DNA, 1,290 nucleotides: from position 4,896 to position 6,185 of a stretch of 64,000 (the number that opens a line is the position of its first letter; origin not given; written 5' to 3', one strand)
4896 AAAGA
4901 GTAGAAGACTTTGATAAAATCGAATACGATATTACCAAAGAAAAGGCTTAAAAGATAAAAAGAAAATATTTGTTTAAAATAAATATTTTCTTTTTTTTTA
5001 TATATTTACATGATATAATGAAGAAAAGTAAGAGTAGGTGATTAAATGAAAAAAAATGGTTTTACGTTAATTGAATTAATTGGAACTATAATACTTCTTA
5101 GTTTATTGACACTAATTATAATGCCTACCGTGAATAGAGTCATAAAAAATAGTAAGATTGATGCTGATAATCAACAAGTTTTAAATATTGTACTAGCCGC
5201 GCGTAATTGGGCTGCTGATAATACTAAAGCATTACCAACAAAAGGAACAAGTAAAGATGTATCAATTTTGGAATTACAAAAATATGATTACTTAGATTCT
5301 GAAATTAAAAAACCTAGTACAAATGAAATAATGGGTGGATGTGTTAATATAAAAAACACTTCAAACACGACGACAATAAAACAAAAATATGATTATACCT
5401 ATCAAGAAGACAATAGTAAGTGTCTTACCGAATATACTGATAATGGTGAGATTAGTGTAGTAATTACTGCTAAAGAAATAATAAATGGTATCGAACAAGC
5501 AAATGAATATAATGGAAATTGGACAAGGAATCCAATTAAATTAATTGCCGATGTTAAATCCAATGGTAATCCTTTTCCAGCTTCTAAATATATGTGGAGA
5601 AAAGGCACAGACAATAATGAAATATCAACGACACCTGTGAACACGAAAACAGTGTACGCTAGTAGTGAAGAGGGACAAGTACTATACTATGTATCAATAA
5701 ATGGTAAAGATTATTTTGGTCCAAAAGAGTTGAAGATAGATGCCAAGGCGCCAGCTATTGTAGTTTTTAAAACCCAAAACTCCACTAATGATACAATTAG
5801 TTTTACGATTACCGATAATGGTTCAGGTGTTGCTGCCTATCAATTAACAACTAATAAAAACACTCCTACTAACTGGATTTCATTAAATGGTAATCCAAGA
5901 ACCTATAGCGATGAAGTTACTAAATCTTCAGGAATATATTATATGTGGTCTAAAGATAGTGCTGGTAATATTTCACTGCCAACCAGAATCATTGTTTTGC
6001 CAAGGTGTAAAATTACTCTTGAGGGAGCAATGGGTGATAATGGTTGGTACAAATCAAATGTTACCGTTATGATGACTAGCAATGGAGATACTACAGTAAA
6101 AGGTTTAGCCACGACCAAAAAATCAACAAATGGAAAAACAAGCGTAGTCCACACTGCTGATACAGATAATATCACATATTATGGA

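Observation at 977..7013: Two tandem giant modular proteins with bona fide type IV prepilin N-termini (about 1,196 and 655 aa)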

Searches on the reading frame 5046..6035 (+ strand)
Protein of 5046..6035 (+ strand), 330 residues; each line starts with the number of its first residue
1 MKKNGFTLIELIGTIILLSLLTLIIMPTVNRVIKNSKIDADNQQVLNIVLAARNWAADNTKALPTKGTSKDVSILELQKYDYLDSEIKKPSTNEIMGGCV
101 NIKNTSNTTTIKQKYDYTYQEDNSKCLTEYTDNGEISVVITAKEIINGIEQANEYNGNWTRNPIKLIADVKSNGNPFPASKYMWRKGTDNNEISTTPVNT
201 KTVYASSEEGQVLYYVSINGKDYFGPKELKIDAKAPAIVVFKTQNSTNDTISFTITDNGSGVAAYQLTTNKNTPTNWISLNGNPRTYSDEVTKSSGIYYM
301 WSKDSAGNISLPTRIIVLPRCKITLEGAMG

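Call 9: find_homologous_proteins(query=window:5046-6035:+, max_evalue=0.001)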
Query window:5046-6035:+ (330 aa): 8 proteins with E <= 0.001 among 1863 candidates.
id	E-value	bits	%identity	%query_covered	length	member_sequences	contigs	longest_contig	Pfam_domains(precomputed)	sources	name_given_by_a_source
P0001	3.3e-14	71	49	31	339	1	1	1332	PF07963.18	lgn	-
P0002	4.7e-14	70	46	35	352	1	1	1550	-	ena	-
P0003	9.1e-13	66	41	36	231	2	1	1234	PF07963.18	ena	-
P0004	6.3e-8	50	35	36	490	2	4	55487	-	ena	-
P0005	8.8e-8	50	38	41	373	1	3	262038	PF07963.18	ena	-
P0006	1.3e-4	39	40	26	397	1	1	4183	PF13306.13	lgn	-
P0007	5.5e-4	37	27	99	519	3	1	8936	PF07963.18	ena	-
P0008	8.5e-4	37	29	43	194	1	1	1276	PF07963.18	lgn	-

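Call 14: find_related_loci(query=A1, collection=genome_contigs, flank=10000)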
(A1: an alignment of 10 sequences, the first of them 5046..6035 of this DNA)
Query A1 (330 aa) in genome_contigs; peptide patterns used: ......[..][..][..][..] (x = any residue, [..] = any of these).
600 stretches matched a pattern (row limit reached: there are more); 203 encode a relative of the query (tblastn E <= 1e-3); the best 80 are kept; 80 distinct loci.
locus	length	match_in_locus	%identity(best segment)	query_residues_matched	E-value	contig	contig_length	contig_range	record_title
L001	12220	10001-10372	49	1-124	3e-26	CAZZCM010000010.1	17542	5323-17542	MAG TPA_asm: uncultured Muribaculaceae bacterium isolate SRP222994_co1_288 genome assembly, contig: NODE_6703_length_175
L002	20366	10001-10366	48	1-122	5e-22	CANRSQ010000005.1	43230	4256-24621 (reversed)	MAG TPA_asm: uncultured Tenericutes bacterium isolate SRR15730529_bin.1_metawrap_v1.3_MAG genome assembly, contig: NODE.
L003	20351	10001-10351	41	1-121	5e-22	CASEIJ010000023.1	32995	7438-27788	uncultured Mycoplasmatota bacterium isolate SI.T10.metabat-bins.87 genome assembly, contig: SI.T10.metabat-bins.87.fa_k1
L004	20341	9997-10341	45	1-117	7e-20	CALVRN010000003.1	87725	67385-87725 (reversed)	MAG: uncultured Bacilli bacterium isolate BRZ_ID__bin45 genome assembly, contig: BRZ_ID__NODE_435_length_87725_cov_27.11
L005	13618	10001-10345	39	1-118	6e-19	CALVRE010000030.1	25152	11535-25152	MAG: uncultured Bacilli bacterium isolate E10__bin82 genome assembly, contig: E10__k127_4271620, whole genome shotgun se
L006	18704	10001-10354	40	1-121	1e-18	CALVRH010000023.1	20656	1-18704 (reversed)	MAG: uncultured Bacilli bacterium isolate BRZ_L__bin94 genome assembly, contig: BRZ_L__NODE_5128_length_20656_cov_46.831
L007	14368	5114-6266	37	1-131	4e-18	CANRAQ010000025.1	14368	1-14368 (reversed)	MAG: uncultured Bacilli bacterium isolate Lapin-016__bin43 genome assembly, contig: Lapin-016__NODE_3766_length_14368_co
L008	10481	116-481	35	1-126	2e-16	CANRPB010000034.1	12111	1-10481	MAG: uncultured Bacilli bacterium isolate Lapin-018__bin91 genome assembly, contig: Lapin-018__NODE_5036_length_12111_co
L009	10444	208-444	48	3-84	9e-16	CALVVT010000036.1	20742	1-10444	MAG: uncultured Bacilli bacterium isolate E07__bin2 genome assembly, contig: E07__k127_3895827, whole genome shotgun seq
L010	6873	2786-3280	33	1-171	9e-15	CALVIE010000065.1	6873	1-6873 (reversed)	MAG: uncultured Bacilli bacterium isolate BRZ_BF__bin111 genome assembly, contig: BRZ_BF__NODE_17166_length_6873_cov_15.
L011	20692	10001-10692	34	1-112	2e-14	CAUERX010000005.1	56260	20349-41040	MAG TPA_asm: uncultured bacterium isolate ERR10149238_bin.39_MetaWRAP_v1.3_MAG genome assembly, contig: ERZ19085884.389,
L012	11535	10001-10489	31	1-145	3e-14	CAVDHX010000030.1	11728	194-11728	Sphaerochaetaceae bacterium isolate SRR8978504_cleanbin_000001 genome assembly, contig: Spades_SRR8978504_contig_229, wh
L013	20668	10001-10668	37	1-94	5e-14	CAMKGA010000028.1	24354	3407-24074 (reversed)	MAG: uncultured Bacillales bacterium isolate SRR12081294_bin.11_metaWRAP_v1.3_MAG genome assembly, contig: ERZ12289768.2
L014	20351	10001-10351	35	1-115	1e-13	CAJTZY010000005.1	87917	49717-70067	MAG TPA_asm: uncultured Bacilli bacterium isolate MGBC122614 genome assembly, contig: MGBC122614.5, whole genome shotgun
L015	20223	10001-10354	33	1-130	1e-13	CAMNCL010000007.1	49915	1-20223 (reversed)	MAG: uncultured Bacillales bacterium isolate SRR1222429_bin.142_metaWRAP_v1.3_MAG genome assembly, contig: NODE.939_leng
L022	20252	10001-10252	43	2-84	3e-11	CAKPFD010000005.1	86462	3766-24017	MAG: uncultured Bacilli bacterium isolate REFINED_METABAT215_TOP10_CONTIGS_1500_ASSEMBLY_K77_MERGED__Hadza_MoBio_C-REDO_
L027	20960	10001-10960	27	1-313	1e-9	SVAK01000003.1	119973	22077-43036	MAG: Bacillota bacterium isolate SIG200 NODE_820_length_119973_cov_2.888841, whole genome shotgun sequence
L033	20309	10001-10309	35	3-107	2e-8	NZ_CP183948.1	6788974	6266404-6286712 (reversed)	Paenibacillus nitricinens strain AC7 chromosome, complete genome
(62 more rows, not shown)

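Call 43: search_protein_families(library=pfam, proteins=[L027:1280-2308:+, L027:2613-3920:+, L027:3933-4457:+, L027:5750-6358:+, L027:6820-8124:+, L027:8323-8982:+, L027:9104-9904:+, L027:9992-10984:+, L027:12656-13558:+, L027:13847-15835:+], max_evalue=0.001)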
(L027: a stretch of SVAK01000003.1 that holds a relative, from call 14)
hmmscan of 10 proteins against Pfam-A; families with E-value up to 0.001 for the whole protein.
L027:1280-2308:+ (342 aa): 11 families
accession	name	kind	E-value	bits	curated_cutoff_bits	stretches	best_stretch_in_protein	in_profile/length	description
PF00448.28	SRP54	-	3.4e-77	259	22.7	1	139-338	1-195/196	SRP54-type protein, GTPase domain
PF02881.24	SRP54_N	-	1.4e-12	48.1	22.4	1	62-118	11-75/75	SRP54-type protein, helical bundle domain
PF13604.12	AAA_30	-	1.3e-05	25.5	27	1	134-234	13-102/191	AAA domain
PF13207.12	AAA_17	-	2.4e-05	25.1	27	1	145-243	1-93/136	AAA domain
PF06414.18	Zeta_toxin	-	4.4e-05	23.4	22.3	1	134-182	11-58/199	Zeta toxin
PF20720.3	nSTAND3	-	0.00013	22.1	27.2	1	140-173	18-51/155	Novel STAND NTPase 3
PF03308.22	MeaB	-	0.00057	19.4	23.1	1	140-176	34-70/273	Methylmalonyl Co-A mutase-associated GTPase MeaB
PF00004.35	AAA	-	0.00059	20.7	21.2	0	142-268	1-109/131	ATPase family associated with various cellular activities (AAA)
PF01656.29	CbiA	-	0.00078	19.8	25.4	0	149-296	9-86/125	CobQ/CobB/MinD/ParA nucleotide binding domain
PF01583.26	APS_kinase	-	0.00093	19.7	21.1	0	140-186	3-49/152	Adenylylsulphate kinase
PF25199.1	nSTAND_NTPase5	-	0.00093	19.5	34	0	128-177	28-80/145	Novel STAND NTPase 5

L027:2613-3920:+ (435 aa): 7 families
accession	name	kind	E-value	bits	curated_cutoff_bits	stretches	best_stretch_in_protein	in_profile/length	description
PF00448.28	SRP54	-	2.1e-70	236.8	22.7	1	101-293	3-195/196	SRP54-type protein, GTPase domain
PF02978.25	SRP_SPB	-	6.7e-34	116.6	27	1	325-423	1-91/91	Signal peptide binding domain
PF02881.24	SRP54_N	-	7.7e-23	80.9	22.4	1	5-82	1-75/75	SRP54-type protein, helical bundle domain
PF13401.12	AAA_22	-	9e-06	26.5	27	1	101-217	7-120/130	AAA domain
PF02492.25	cobW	-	6.6e-05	23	20.7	1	101-249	2-154/180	CobW/HypB/UreG, nucleotide-binding domain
PF13207.12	AAA_17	-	0.00036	21.3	27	0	106-218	2-108/136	AAA domain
PF01656.29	CbiA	-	0.00039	20.8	25.4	1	109-252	9-87/125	CobQ/CobB/MinD/ParA nucleotide binding domain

L027:3933-4457:+ (174 aa): 0 families

L027:5750-6358:+ (202 aa): 5 families
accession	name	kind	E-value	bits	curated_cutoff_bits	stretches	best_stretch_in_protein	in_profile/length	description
PF01926.29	MMR_HSR1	-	3.3e-19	69.5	21.9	1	33-149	3-113/113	50S ribosome-binding GTPase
PF03193.22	RsgA_GTPase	-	4.4e-07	30.3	30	1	31-85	108-168/174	RsgA GTPase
PF02421.24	FeoB_N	-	1.1e-06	28.6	27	1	32-191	3-152/156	Ferrous iron transport protein B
PF04548.22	AIG1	-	2.5e-05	24.1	27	1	32-129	3-100/212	AIG1 family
PF00350.29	Dynamin_N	-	3.1e-05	24.5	27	0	34-57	3-26/168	Dynamin family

L027:6820-8124:+ (434 aa): 18 families
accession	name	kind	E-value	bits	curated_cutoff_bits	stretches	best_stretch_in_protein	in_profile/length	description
PF01926.29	MMR_HSR1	-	6.5e-59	197.4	21.9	2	3-118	1-113/113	50S ribosome-binding GTPase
PF14714.11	KH_dom-like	-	7.1e-32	110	27.3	1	350-429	2-81/81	KH-domain-like of EngA bacterial GTPase enzymes, C-terminal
PF02421.24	FeoB_N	-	1.3e-29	103.1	27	2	3-156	2-155/156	Ferrous iron transport protein B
PF00009.33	GTP_EFTU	-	5.4e-26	91.8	26.5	2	170-343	2-186/188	Elongation factor Tu GTP binding domain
PF00350.29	Dynamin_N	-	3.7e-13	50.3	27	1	46-119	98-168/168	Dynamin family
PF03193.22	RsgA_GTPase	-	9.5e-13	48.8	30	1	105-231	49-170/174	RsgA GTPase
PF04548.22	AIG1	-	2.8e-10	40.3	27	1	3-108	2-110/212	AIG1 family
PF08477.19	Roc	-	4.2e-10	40.3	27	1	4-120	2-119/119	Ras of Complex, Roc, domain of DAPkinase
PF10662.15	PduV-EutP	-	8.3e-09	35.8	21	1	1-158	1-142/143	Ethanolamine utilisation - propanediol utilisation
PF00071.28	Ras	-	2.8e-08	34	21.6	0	4-161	2-160/162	Ras family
PF00025.27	Arf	-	2.1e-07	31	22.3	1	4-140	17-146/174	ADP-ribosylation factor family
PF00004.35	AAA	-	3.7e-06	27.9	21.2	0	4-121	1-68/131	ATPase family associated with various cellular activities (AAA)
PF16897.10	MMR_HSR1_Xtn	-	7.5e-06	26.3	35.2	0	111-160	57-103/106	C-terminal region of MMR_HSR1 domain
PF13479.12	AAA_24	-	0.00013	22.4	27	0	3-94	4-76/195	AAA domain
PF09439.16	SRPRB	-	0.00016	21.6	25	0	2-90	4-82/178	Signal recognition particle receptor beta subunit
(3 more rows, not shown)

L027:8323-8982:+ (219 aa): 0 families

L027:9104-9904:+ (266 aa): 1 family
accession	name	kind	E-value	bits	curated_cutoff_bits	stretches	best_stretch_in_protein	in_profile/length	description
PF02535.28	Zip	-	2.3e-29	103.1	35.1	2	112-261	173-322/323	ZIP Zinc transporter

L027:9992-10984:+ (330 aa): 1 family
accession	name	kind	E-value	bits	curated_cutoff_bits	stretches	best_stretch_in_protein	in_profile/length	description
PF07963.17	N_methyl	-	1e-06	28.5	21.2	1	5-29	3-27/27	Prokaryotic N-terminal methylation motif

L027:12656-13558:+ (300 aa): 1 family
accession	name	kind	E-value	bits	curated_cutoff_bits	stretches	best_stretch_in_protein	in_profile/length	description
PF01261.30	AP_endonuc_2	-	2.8e-54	184.9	31.1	1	19-265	2-234/249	Xylose isomerase-like TIM barrel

L027:13847-15835:+ (662 aa): 2 families
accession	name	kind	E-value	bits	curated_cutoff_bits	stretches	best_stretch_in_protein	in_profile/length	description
PF00905.27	Transpeptidase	-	9.9e-39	133.7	22.1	1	332-632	2-280/299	Penicillin binding protein transpeptidase domain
PF03717.20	PBP_dimer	-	2.3e-29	103.5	24.4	1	61-282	3-171/180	Penicillin-binding Protein dimerisation domain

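Call 44: search_protein_families(library=pfam, proteins=[L022:4688-7636:+, L022:7834-8199:+, L022:8329-9027:+, L022:9024-9944:+, L022:9986-11881:+, L022:11897-12331:+, L022:12344-13900:+, L022:13949-15571:+, L022:15688-16503:+, L022:18755-20056:-], max_evalue=0.001)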
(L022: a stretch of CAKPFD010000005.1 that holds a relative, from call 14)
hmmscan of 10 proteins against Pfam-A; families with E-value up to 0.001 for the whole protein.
L022:4688-7636:+ (982 aa): 5 families
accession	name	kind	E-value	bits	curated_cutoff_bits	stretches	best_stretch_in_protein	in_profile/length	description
PF02463.25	SMC_N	-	7.3e-62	209.1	40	2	2-146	1-136/220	RecF/RecN/SMC N terminal domain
PF06470.18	SMC_hinge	-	2.4e-24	86.4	22.5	1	422-539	3-115/116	SMC proteins Flexible Hinge Domain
PF13175.12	AAA_15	-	1.1e-08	35.6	32.1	1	1-407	1-291/374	AAA ATPase domain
PF13304.12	AAA_21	-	1e-07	32.8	27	1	27-82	2-61/304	AAA domain, putative AbiEii toxin, Type IV TA system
PF13555.12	AAA_29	-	6.3e-07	29.5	27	1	16-49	14-47/61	P-loop containing region of AAA domain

L022:7834-8199:+ (121 aa): 2 families
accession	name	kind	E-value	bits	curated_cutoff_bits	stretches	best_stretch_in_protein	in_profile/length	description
PF03382.20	DUF285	-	2.5e-23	82.5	25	1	1-114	3-111/120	Mycoplasma protein of unknown function, DUF285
PF13306.12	LRR_5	-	2.9e-05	24.4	27.7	1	3-119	6-107/127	BspA type Leucine rich repeat region (6 copies)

L022:8329-9027:+ (232 aa): 0 families

L022:9024-9944:+ (306 aa): 1 family
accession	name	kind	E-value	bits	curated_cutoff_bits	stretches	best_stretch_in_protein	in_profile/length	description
PF00149.33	Metallophos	-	6.4e-12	46.7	21.5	1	21-207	2-190/191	Calcineurin-like phosphoesterase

L022:9986-11881:+ (631 aa): 1 family
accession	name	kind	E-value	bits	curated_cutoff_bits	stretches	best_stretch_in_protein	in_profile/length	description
PF07963.17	N_methyl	-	2.3e-06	27.4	21.2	1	6-30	3-27/27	Prokaryotic N-terminal methylation motif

L022:11897-12331:+ (144 aa): 0 families

L022:12344-13900:+ (518 aa): 2 families
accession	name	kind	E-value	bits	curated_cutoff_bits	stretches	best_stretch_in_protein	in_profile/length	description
PF06541.16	ABC_trans_CmpB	-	6.2e-46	156.7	25.9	1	340-493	1-150/151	Putative ABC-transporter type IV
PF06161.16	DUF975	-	4.8e-15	56.5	34.8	1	1-288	1-242/243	Protein of unknown function (DUF975)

L022:13949-15571:+ (540 aa): 5 families
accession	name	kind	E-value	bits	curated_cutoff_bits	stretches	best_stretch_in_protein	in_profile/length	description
PF02833.19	DHHA2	-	1.2e-26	93.9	27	1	415-537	2-126/126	DHHA2 domain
PF01368.27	DHH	-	3.2e-25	89.3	28.1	1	3-378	1-125/125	DHH family, N-terminal domain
PF07085.17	DRTGG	-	5.5e-16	58.8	25.2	1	137-237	2-103/105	DRTGG domain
PF00571.33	CBS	-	2.3e-09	37.9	24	0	79-121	12-54/57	CBS domain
PF02603.21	Hpr_kinase_N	-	0.00079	19.9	24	0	183-235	68-120/125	HPr Serine kinase N terminus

L022:15688-16503:+ (271 aa): 1 family
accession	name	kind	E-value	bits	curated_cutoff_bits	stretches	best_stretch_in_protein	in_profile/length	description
PF02673.24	BacA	-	2.2e-81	273.8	33.4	1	7-264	1-257/257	Bacitracin resistance protein BacA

L022:18755-20056:- (433 aa): 6 families
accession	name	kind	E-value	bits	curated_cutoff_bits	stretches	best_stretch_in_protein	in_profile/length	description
PF00437.27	T2SSE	-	7e-121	403.8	24.9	1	8-390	5-370/370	Type II/IV secretion system protein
PF13555.12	AAA_29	-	1.5e-06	28.3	27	1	129-170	7-47/61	P-loop containing region of AAA domain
PF13173.12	AAA_14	-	0.00013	22.4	27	1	145-237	2-85/129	AAA domain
PF20720.3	nSTAND3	-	0.00023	21.3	27.2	1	132-184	5-56/155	Novel STAND NTPase 3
PF13401.12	AAA_22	-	0.00025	21.8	27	1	144-197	4-56/130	AAA domain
PF01935.23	DUF87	-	0.00078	20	23.2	0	149-177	27-56/220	Helicase HerA, central domain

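Call 57: search_protein_families(library=ncbifam, proteins=[L001:10001-10372:+], max_evalue=0.1)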
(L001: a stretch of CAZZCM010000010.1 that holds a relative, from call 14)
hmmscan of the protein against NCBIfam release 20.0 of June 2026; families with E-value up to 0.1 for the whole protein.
L001:10001-10372:+ (124 aa): 16 families
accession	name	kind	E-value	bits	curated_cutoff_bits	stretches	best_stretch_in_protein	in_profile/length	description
NF040999.1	pilin_ComGC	equivalog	1.5e-08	34.7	75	1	4-87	2-75/84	competence type IV pilus major pilin ComGC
TIGR01710.1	typeII_sec_gspG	equivalog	1.4e-07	31.6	88.85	1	4-66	1-62/134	type II secretion system major pseudopilin GspG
NF041775.1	typeIV_PilA_Myxo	equivalog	4.6e-06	26.7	400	1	2-48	9-55/214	type IV pilin protein PilA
TIGR02532.1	IV_pilin_GFxxxE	domain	4.9e-06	26.2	16.3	1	4-25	2-23/24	prepilin-type N-terminal cleavage/methylation domain-containing protein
NF041013.1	T4P_ComGE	equivalog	1.6e-05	24.9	49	1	2-43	2-43/83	competence type IV pilus minor pilin ComGE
NF040982.1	ComGD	equivalog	1.7e-05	25.2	70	1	3-93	1-94/139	competence type IV pilus minor pilin ComGD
NF007862.0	PRK10574.1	equivalog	3e-05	24.2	138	1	2-34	3-35/145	prepilin peptidase-dependent pilin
TIGR01708.2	typeII_sec_gspH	equivalog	0.00069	19.7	80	1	4-45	2-41/169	type II secretion system minor pseudopilin GspH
NF041002.1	pilin_ComGF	equivalog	0.00096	19.4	80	1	3-46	1-44/139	competence type IV pilus minor pilin ComGF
TIGR01711.1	gspJ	equivalog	0.0071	16.2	64.85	1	4-42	1-38/192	type II secretion system minor pseudopilin GspJ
TIGR02596.1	TIGR02596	subfamily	0.013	15.5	70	1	6-37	1-32/196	Verru_Chthon cassette protein D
NF010559.0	PRK13954.1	equivalog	0.035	14.6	176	1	15-53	73-111/120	large conductance mechanosensitive channel protein MscL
NF033466.0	blaRCP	exception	0.04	13.1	600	1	12-75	17-80/293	RCP family class A beta-lactamase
NF038303.1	EPS_HpsB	equivalog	0.055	13.4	150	1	3-123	2-120/211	hormogonium polysaccharide secretion pseudopilin HpsB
TIGR02599.1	TIGR02599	subfamily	0.072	12.3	256.5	1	5-37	1-33/361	Verru_Chthon cassette protein C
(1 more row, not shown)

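Call 65: search_protein_families(library=pfam, proteins=[L033:8583-9788:+, L033:10461-11267:+, L033:11283-12884:+, L033:12871-13476:+, L033:13749-14372:+], max_evalue=0.001)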
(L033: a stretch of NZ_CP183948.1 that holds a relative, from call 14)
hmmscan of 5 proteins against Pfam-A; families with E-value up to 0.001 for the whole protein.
L033:8583-9788:+ (401 aa): 1 family
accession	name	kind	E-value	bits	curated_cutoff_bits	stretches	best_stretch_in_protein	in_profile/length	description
PF00482.28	T2SSF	-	1.4e-60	203.1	25.2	2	68-191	1-125/125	Type II secretion system (T2SS), protein F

L033:10461-11267:+ (268 aa): 2 families
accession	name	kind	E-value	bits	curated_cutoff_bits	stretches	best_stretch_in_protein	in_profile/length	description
PF06750.18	A24_N_bact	-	1.7e-32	111.7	23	1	30-113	1-84/84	Bacterial Peptidase A24 N-terminal domain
PF01478.23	Peptidase_A24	-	3.4e-20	72.9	26.5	1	123-224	1-103/104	Type IV leader peptidase family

L033:11283-12884:+ (533 aa): 2 families
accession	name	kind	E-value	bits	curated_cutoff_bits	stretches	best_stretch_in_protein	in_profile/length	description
PF11104.14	PilM_2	-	2.1e-17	63.5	27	1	10-206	1-207/340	Type IV pilus assembly protein PilM;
PF05134.19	T2SSL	-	0.00048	20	25.5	1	71-167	47-139/231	Type II secretion system (T2SS), protein L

L033:12871-13476:+ (201 aa): 4 families
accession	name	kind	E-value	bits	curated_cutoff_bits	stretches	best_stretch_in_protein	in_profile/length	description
PF04350.18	PilO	-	3.3e-09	37.5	22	1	39-192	6-141/145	Pilus assembly protein, PilO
PF04612.17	T2SSM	-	1.3e-05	25.9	27.8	1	12-80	18-88/160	Type II secretion system (T2SS), protein M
PF04977.20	DivIC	-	0.00018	21.7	28.9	0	13-65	2-54/80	Septum formation initiator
PF16888.10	YwqH-like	-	0.00097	19.8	33.7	0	35-75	3-43/123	YwqH-like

L033:13749-14372:+ (207 aa): 1 family
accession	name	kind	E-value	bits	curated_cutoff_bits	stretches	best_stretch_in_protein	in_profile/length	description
PF16800.11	Endopep_inhib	-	1.1e-28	100.6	29.9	1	57-201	1-147/150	IseA DL-endopeptidase inhibitor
